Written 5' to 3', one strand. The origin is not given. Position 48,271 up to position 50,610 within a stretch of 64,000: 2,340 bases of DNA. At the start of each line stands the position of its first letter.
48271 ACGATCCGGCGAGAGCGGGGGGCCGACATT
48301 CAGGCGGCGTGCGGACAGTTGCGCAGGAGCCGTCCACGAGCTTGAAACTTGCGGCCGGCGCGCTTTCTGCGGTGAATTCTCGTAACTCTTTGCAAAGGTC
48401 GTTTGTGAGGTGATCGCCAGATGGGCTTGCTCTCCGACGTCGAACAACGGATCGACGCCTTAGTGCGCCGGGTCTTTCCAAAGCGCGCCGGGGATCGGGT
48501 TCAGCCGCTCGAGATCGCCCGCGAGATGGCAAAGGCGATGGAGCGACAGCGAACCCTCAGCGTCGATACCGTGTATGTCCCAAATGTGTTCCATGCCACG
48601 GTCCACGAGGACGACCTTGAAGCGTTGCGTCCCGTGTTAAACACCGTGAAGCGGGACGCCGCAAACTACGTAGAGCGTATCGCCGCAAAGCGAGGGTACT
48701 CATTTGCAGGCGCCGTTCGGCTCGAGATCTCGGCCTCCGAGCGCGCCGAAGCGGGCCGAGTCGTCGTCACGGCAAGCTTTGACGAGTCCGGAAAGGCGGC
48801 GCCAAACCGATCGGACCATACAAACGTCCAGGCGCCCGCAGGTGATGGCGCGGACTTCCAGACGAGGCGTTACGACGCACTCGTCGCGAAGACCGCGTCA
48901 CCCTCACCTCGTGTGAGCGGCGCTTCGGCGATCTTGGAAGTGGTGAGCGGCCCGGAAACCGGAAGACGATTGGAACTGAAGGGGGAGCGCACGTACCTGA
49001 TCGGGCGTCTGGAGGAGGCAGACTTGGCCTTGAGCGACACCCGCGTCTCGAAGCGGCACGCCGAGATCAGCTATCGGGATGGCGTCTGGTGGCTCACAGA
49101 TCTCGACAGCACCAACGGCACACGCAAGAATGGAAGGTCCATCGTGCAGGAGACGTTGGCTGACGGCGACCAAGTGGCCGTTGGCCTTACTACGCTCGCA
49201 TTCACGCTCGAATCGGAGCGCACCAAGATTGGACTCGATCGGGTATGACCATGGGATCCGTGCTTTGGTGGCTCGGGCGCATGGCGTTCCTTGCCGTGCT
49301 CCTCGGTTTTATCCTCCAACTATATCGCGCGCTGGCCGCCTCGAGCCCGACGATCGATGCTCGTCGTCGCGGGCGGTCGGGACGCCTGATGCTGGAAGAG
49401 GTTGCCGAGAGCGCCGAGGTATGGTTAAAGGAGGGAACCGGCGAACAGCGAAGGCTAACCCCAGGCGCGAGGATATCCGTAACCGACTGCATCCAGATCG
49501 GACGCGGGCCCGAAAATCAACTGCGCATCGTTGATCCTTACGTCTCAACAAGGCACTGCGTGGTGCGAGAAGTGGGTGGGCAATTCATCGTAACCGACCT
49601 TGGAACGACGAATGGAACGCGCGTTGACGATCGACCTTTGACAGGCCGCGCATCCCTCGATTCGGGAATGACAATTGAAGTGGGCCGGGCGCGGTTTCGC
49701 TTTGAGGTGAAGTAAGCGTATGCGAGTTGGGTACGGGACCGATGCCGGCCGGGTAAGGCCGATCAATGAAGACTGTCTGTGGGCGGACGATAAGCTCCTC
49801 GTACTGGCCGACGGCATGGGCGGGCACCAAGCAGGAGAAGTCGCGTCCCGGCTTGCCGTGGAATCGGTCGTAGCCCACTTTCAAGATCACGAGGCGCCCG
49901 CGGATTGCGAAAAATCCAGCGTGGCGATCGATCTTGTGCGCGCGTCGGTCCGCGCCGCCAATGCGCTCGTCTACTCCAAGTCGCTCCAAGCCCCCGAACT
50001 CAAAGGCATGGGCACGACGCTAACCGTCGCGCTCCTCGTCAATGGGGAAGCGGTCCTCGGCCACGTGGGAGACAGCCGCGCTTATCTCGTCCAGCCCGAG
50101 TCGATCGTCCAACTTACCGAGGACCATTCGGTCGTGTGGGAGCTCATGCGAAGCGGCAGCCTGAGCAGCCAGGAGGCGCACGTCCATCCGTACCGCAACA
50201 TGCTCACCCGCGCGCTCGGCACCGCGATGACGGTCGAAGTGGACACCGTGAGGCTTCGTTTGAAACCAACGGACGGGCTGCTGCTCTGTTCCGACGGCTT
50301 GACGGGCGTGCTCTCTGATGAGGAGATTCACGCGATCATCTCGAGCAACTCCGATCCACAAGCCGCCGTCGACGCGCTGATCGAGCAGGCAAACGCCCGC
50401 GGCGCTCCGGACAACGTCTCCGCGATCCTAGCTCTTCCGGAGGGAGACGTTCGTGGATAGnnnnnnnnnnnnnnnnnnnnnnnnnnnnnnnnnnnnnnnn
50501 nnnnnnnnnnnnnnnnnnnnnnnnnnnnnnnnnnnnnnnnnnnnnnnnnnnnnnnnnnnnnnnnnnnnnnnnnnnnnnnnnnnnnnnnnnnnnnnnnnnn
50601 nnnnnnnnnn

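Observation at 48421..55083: Actinobacteria-style fhaA-fhaB-pstP-rodA-pbpA-pknB cluster embedded in a Bacillus-like yloA-to-rpe syntenic block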

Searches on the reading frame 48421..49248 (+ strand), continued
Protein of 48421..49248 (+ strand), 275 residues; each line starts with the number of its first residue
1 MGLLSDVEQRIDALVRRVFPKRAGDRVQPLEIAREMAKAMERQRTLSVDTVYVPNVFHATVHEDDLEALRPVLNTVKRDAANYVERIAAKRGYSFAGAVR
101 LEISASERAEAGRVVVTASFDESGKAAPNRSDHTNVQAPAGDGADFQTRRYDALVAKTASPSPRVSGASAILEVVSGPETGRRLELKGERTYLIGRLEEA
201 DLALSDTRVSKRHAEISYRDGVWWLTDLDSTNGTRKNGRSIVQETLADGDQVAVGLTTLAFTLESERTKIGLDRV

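Call 42: search_solved_structures(query=window:48421-49245:+, max_evalue=0.01, show_alignments=2)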
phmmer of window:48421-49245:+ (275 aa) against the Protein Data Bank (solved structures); distinct sequences matched with E-value up to 0.01: 16.
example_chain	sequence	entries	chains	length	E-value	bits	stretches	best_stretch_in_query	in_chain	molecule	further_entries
8p5r_G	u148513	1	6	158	1.3e-12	51.2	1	128-262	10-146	Glycogen accumulation regulator GarA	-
6i2q_B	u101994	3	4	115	4.1e-12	49.5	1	167-262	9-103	Glycogen accumulation regulator GarA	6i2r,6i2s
3po8_A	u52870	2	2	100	1.9e-11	47.4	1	167-259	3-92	Putative uncharacterized protein TB39.8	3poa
2lc1_A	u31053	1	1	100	1.9e-11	47.3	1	167-258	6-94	Putative uncharacterized protein TB39.8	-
2kfu_A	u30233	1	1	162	3e-11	46.7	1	130-262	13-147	Rv1827 pThr 22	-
6i2p_D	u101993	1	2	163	3e-11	46.7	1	130-262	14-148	Glycogen accumulation regulator GarA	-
8p5x_G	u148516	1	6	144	3.7e-11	46.4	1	159-261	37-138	Oxoglutarate dehydrogenase inhibitor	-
2kb3_A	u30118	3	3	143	3.8e-11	46.4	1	159-261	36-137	Oxoglutarate dehydrogenase inhibitor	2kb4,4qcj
7rj3_A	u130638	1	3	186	4.3e-11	46.2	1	130-262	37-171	Glycogen accumulation regulator GarA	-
3oun_A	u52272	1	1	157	7.5e-11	45.4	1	167-257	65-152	Putative uncharacterized protein TB39.8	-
2kkl_A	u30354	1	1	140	4.9e-10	42.7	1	168-262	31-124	Uncharacterized protein Mb1858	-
1uht_A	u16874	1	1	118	5.7e-09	39.2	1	169-258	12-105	expressed protein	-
3gqs_A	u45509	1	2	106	7.1e-09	38.9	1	171-259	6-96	Adenylate cyclase-like protein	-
1mzk_A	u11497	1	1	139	2.9e-07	33.6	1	170-246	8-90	KINASE ASSOCIATED PROTEIN PHOSPHATASE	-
6cah_A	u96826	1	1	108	0.00039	23.4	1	192-262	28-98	ABC transporter ATP-binding/permease protein Rv1747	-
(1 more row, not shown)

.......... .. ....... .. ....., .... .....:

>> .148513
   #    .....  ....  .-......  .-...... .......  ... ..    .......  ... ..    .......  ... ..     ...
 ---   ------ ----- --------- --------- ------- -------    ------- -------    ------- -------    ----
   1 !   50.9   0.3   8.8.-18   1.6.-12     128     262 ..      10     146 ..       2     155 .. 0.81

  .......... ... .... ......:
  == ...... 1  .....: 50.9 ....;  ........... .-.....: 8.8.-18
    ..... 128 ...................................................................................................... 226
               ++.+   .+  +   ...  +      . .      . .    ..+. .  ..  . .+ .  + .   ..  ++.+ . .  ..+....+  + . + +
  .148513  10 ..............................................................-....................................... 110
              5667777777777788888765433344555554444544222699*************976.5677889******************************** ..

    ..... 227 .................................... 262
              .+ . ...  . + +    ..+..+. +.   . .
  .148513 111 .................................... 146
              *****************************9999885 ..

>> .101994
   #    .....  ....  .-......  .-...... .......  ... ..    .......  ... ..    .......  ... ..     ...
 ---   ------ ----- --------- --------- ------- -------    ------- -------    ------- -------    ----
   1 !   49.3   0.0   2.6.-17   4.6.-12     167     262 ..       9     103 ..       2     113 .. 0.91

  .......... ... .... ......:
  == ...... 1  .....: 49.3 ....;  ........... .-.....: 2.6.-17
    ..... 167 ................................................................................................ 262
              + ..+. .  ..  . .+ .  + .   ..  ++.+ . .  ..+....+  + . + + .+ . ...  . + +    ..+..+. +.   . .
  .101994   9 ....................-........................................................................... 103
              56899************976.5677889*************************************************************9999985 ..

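Call 53: find_encoding_contigs(protein=P0004, flank=10000, max_places=1)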
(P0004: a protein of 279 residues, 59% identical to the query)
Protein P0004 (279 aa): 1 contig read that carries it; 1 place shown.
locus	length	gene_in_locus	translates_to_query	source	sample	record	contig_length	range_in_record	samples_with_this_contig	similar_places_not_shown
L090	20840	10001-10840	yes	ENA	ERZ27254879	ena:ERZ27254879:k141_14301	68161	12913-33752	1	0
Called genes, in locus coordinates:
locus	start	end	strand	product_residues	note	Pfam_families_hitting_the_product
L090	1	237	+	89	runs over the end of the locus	PF04025:RemA-like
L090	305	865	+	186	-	PF00625:Guanylate_kin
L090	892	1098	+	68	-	PF01192:RNA_pol_Rpb6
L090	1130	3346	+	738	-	PF17764:PriA_3primeBD, PF00270:DEAD, PF04851:ResIII, PF13604:AAA_30 (weak), PF18319:Zn_ribbon_PriA (weak), PF00271:Helicase_C (weak), PF18074:PriA_C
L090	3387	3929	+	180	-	PF01327:Pep_deformylase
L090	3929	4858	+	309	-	PF00551:Formyl_trans_N, PF02911:Formyl_trans_C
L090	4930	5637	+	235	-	PF04298:Zn_peptidase_2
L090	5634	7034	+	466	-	PF01029:NusB, PF22458:RsmF-B_ferredox, PF01189:Methyltr_RsmB-F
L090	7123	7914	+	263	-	PF00072:Response_reg, PF08769:Spo0A_C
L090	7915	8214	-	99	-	-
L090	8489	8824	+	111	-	-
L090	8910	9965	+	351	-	PF21016:RlmN_N, PF04055:Radical_SAM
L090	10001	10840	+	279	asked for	PF12401:FhaA_N, PF16697:Yop-YscD_cpl, PF00498:FHA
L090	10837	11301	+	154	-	PF16697:Yop-YscD_cpl, PF00498:FHA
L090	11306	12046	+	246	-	PF00481:PP2C (weak), PF13672:PP2C_2, PF07228:SpoIIE (weak), PF00481:PP2C (weak)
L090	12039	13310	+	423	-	PF01098:FTSW_RODA_SPOVE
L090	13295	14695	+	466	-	PF21922:PBP_dimer_2, PF00905:Transpeptidase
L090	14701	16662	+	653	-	PF00069:Pkinase, PF07714:PK_Tyr_Ser-Thr, PF01636:APH (faint), PF03109:ABC1 (weak), PF03793:PASTA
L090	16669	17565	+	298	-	PF03193:RsgA_GTPase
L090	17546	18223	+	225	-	PF00834:Ribul_P_3_epim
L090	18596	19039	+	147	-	-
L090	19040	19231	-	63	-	PF00830:Ribosomal_L28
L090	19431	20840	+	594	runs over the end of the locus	PF02734:Dak2, PF21645:FakA-like_M, PF13684:FakA-like_C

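Call 70: predict_structure(alignment_id=A5)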
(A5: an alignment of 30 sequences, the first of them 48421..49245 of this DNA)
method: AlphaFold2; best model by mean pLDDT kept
length: 275 residues; sequences in the alignment: 30
mean_pLDDT: 84.8   pTM: 0.44
mean pLDDT of the five models: 84.8, 84.2, 84.2, 84.0, 83.6
residues with pLDDT >= 90: 188; 70-90: 21; 50-70: 41; < 50: 25
segments of 3 or more residues with pLDDT < 50: 129-144, 155-161
pLDDT, mean of each block of 10 residues (from residue 1): 67 69 78 97 93 97 96 96 97 95 96 96 65 41 50 48 68 98 96 97 98 97 97 97 98 98 78 61
secondary structure, 60 per line:
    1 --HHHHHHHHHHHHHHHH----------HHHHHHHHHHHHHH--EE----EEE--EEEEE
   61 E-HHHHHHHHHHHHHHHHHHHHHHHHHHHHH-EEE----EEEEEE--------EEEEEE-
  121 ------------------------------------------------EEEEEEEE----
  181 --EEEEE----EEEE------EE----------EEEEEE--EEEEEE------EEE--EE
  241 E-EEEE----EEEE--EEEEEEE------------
elements in order: H3-18 H29-42 E51-53 E56-61 H63-91 E93-95 E100-105 E114-119 E169-176 E183-187 E192-195 E214-219 E222-227 E234-236 E239-241 E243-246 E251-254 E257-263

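Call 72: fold_search(model_id=the predicted structure, library=pdb)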
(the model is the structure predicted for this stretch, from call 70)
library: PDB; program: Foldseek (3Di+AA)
matches with E <= 10: 489; with E <= 0.001: 115
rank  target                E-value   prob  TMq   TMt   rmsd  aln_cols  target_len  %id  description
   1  6i2p_E                2.7e-11  1.00  0.33  0.85   1.1        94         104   36  Crystal structure of the Mycobacterium tuberculosis PknB kinase domain (L33E mutant) in complex with its substrate Gar (released 2019-05-22)
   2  6i2q_B                5.3e-11  1.00  0.33  0.92   0.9        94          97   38  Crystal structure of the wild-type SucA domain of Mycobacterium smegmatis KGD (alpha-ketoglutarate decarboxylase), in  (released 2019-05-22)
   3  8p5x_G                5.3e-11  1.00  0.34  0.89   3.5       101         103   34  Single particle cryo-EM structure of the complex between Corynebacterium glutamicum homohexameric 2-oxoglutarate dehyd (released 2023-08-16)
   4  6i2p_D                5.3e-11  1.00  0.33  0.78   4.7       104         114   35  Crystal structure of the Mycobacterium tuberculosis PknB kinase domain (L33E mutant) in complex with its substrate Gar (released 2019-05-22)
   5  8p5r_G                1.0e-10  1.00  0.33  0.90   1.2        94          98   38  Crystal structure of full-length, homohexameric 2-oxoglutarate dehydrogenase KGD from Mycobacterium smegmatis in compl (released 2023-08-16)
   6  7rj3_A                1.1e-10  1.00  0.33  0.85   1.0        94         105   36  Crystal Structure of the Forkhead Associated (FHA) Domain of the Glycogen Accumulation Regulator (GarA) from Mycobacte (released 2021-07-28)
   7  7rj3_C                1.2e-10  1.00  0.33  0.89   0.9        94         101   36  Crystal Structure of the Forkhead Associated (FHA) Domain of the Glycogen Accumulation Regulator (GarA) from Mycobacte (released 2021-07-28)
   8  6i2r_B                2.3e-10  1.00  0.33  0.93   1.2        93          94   38  Crystal structure of the SucA domain of Mycobacterium smegmatis KGD (alpha-ketoglutarate decarboxylase), mutant R802A, (released 2019-05-22)
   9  7rj3_B                2.5e-10  1.00  0.33  0.85   1.2        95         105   36  Crystal Structure of the Forkhead Associated (FHA) Domain of the Glycogen Accumulation Regulator (GarA) from Mycobacte (released 2021-07-28)
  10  3poa_A                2.5e-10  1.00  0.33  0.91   1.7        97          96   36  Structural and functional analysis of phosphothreonine-dependent FHA domain interactions (released 2011-01-26)
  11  3po8                  3.3e-10  1.00  0.33  0.91   1.8        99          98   36  Structural and functional analysis of phosphothreonine-dependent FHA domain interactions (released 2011-01-26)
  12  4qcj                  3.9e-10  1.00  0.33  0.88   1.0        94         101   36  Crystal Structure of OdhI from Corynebacterium glutamicum (released 2014-07-02)
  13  3gqs_B                1.1e-09  1.00  0.33  0.85   2.1        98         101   34  Crystal structure of the FHA domain of CT664 protein from Chlamydia trachomatis (released 2009-04-07)
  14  3gqs_A                2.4e-09  1.00  0.33  0.88   1.4        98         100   33  Crystal structure of the FHA domain of CT664 protein from Chlamydia trachomatis (released 2009-04-07)
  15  3oun_A                2.7e-09  1.00  0.31  0.91   1.7        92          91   37  Crystal structure of the FhaA FHA domain complexed with the intracellular domain of Rv3910 (released 2012-02-08)
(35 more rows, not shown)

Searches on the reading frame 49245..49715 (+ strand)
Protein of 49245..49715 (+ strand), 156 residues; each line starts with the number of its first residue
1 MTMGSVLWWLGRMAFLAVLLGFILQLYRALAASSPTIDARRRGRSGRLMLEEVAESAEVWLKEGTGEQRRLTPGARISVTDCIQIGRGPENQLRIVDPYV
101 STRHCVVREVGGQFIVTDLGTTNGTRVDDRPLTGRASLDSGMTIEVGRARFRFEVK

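Call 3: search_protein_families(library=pfam, proteins=[window:49245-49715:+])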
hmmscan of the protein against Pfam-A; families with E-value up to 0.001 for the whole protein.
window:49245-49715:+ (156 aa): 2 families
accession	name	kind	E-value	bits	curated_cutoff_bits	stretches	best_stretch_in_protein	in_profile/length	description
PF00498.31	FHA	-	5.3e-15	56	20.7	1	84-147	2-67/67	FHA domain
PF16697.10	Yop-YscD_cpl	-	2.4e-09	37.8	33.2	1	83-154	19-91/94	Inner membrane component of T3SS, cytoplasmic domain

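Call 40: search_protein_families(library=ncbifam, proteins=[window:49245-49715:+])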
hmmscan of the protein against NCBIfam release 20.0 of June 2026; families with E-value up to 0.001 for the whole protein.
window:49245-49715:+ (156 aa): 5 families
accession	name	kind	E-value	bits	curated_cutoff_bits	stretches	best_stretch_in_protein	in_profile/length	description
NF049868.1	FhaB_Rv0019c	equivalog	1.7e-18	67.1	125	1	9-152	6-157/158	FHA domain-containing protein FhaB/FipA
NF041660.2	oxygluDhInhib_OdhI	equivalog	1.9e-09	37.4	200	1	74-153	48-127/130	oxoglutarate dehydrogenase inhibitor Odhl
TIGR03354.1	VI_FHA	hypoth_equivalog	3e-08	33.9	120.25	1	83-154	26-102/420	type VI secretion system-associated FHA domain protein TagH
NF052573.1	HisKinEspAMyxo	equivalog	3.1e-07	28.8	1400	1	85-154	50-120/755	serine histidine kinase EspA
NF033760.1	gliding_GltG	equivalog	1.4e-05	23.8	650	1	81-154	24-97/650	adventurous gliding motility protein GltG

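Call 44: search_solved_structures(query=window:49245-49712:+, max_evalue=0.001)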
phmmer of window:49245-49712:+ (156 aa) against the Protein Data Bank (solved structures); distinct sequences matched with E-value up to 0.001: 18.
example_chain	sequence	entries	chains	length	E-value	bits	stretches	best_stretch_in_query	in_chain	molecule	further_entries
6i2q_B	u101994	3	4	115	4.8e-08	36.3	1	82-153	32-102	Glycogen accumulation regulator GarA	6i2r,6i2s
8p5r_G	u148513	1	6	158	1e-07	35.3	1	82-153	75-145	Glycogen accumulation regulator GarA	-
2lc1_A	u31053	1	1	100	5.4e-07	32.9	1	59-149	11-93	Putative uncharacterized protein TB39.8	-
3po8_A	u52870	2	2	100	5.7e-07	32.8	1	60-149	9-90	Putative uncharacterized protein TB39.8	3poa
2kb3_A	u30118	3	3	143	8.6e-07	32.3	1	73-153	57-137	Oxoglutarate dehydrogenase inhibitor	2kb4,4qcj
8p5x_G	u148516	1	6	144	8.7e-07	32.2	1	73-153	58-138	Oxoglutarate dehydrogenase inhibitor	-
2kkl_A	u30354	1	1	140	1.8e-06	31.2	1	73-153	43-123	Uncharacterized protein Mb1858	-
3oun_A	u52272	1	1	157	2e-06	31.1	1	59-148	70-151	Putative uncharacterized protein TB39.8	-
2kfu_A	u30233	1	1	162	2.4e-06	30.8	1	73-153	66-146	Rv1827 pThr 22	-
6i2p_D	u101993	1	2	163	2.4e-06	30.8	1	73-153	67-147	Glycogen accumulation regulator GarA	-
7rj3_A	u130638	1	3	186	3.3e-06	30.4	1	73-153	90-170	Glycogen accumulation regulator GarA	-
1uht_A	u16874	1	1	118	3.5e-05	27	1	74-141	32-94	expressed protein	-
5a8i_A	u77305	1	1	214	5.8e-05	26.3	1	82-148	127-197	ARNA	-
8s05_C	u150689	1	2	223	6.3e-05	26.2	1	82-148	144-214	Conserved protein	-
2aff_A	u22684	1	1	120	0.00053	23.2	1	76-154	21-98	Antigen KI-67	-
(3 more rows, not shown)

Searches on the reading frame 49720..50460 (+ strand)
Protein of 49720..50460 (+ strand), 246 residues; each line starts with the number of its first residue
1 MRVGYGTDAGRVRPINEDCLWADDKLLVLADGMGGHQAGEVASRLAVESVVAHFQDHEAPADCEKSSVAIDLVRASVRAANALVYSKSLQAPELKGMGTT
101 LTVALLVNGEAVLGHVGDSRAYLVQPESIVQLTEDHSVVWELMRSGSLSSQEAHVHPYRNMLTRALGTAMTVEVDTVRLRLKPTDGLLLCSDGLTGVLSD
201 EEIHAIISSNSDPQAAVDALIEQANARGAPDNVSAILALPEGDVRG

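Call 3: search_protein_families(library=pfam, proteins=[window:49720-50460:+])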
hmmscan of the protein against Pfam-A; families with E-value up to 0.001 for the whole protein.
window:49720-50460:+ (246 aa): 4 families
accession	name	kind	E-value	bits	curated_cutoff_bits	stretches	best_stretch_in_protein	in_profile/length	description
PF13672.11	PP2C_2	-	1e-18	68.1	24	1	21-228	21-199/209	Protein phosphatase 2C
PF00481.26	PP2C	-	1.3e-14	54.9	20.3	1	26-138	36-142/255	Protein phosphatase 2C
PF07228.17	SpoIIE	-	2.1e-06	28.3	25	1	160-230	99-181/192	Stage II sporulation protein E (SpoIIE)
PF04077.17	DsrH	-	0.00049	20.7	24.4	0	174-235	9-68/88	DsrH like protein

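Call 40: search_protein_families(library=ncbifam, proteins=[window:49720-50460:+])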
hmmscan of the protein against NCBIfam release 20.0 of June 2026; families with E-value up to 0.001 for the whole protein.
window:49720-50460:+ (246 aa): 3 families
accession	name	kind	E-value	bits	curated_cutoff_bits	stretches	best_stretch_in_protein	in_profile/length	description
NF033484.1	Stp1_PP2C_phos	equivalog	5.1e-78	261.8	230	1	7-238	2-231/232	Stp1/IreP family PP2C-type Ser/Thr phosphatase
NF011149.0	PRK14559.1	equivalog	4.3e-33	115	374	1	26-237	413-628/642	serine/threonine phosphatase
TIGR03011.1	sulf_tusB_dsrH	equivalog_domain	7.2e-05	22.9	49.2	0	180-235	20-72/95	sulfurtransferase complex subunit TusB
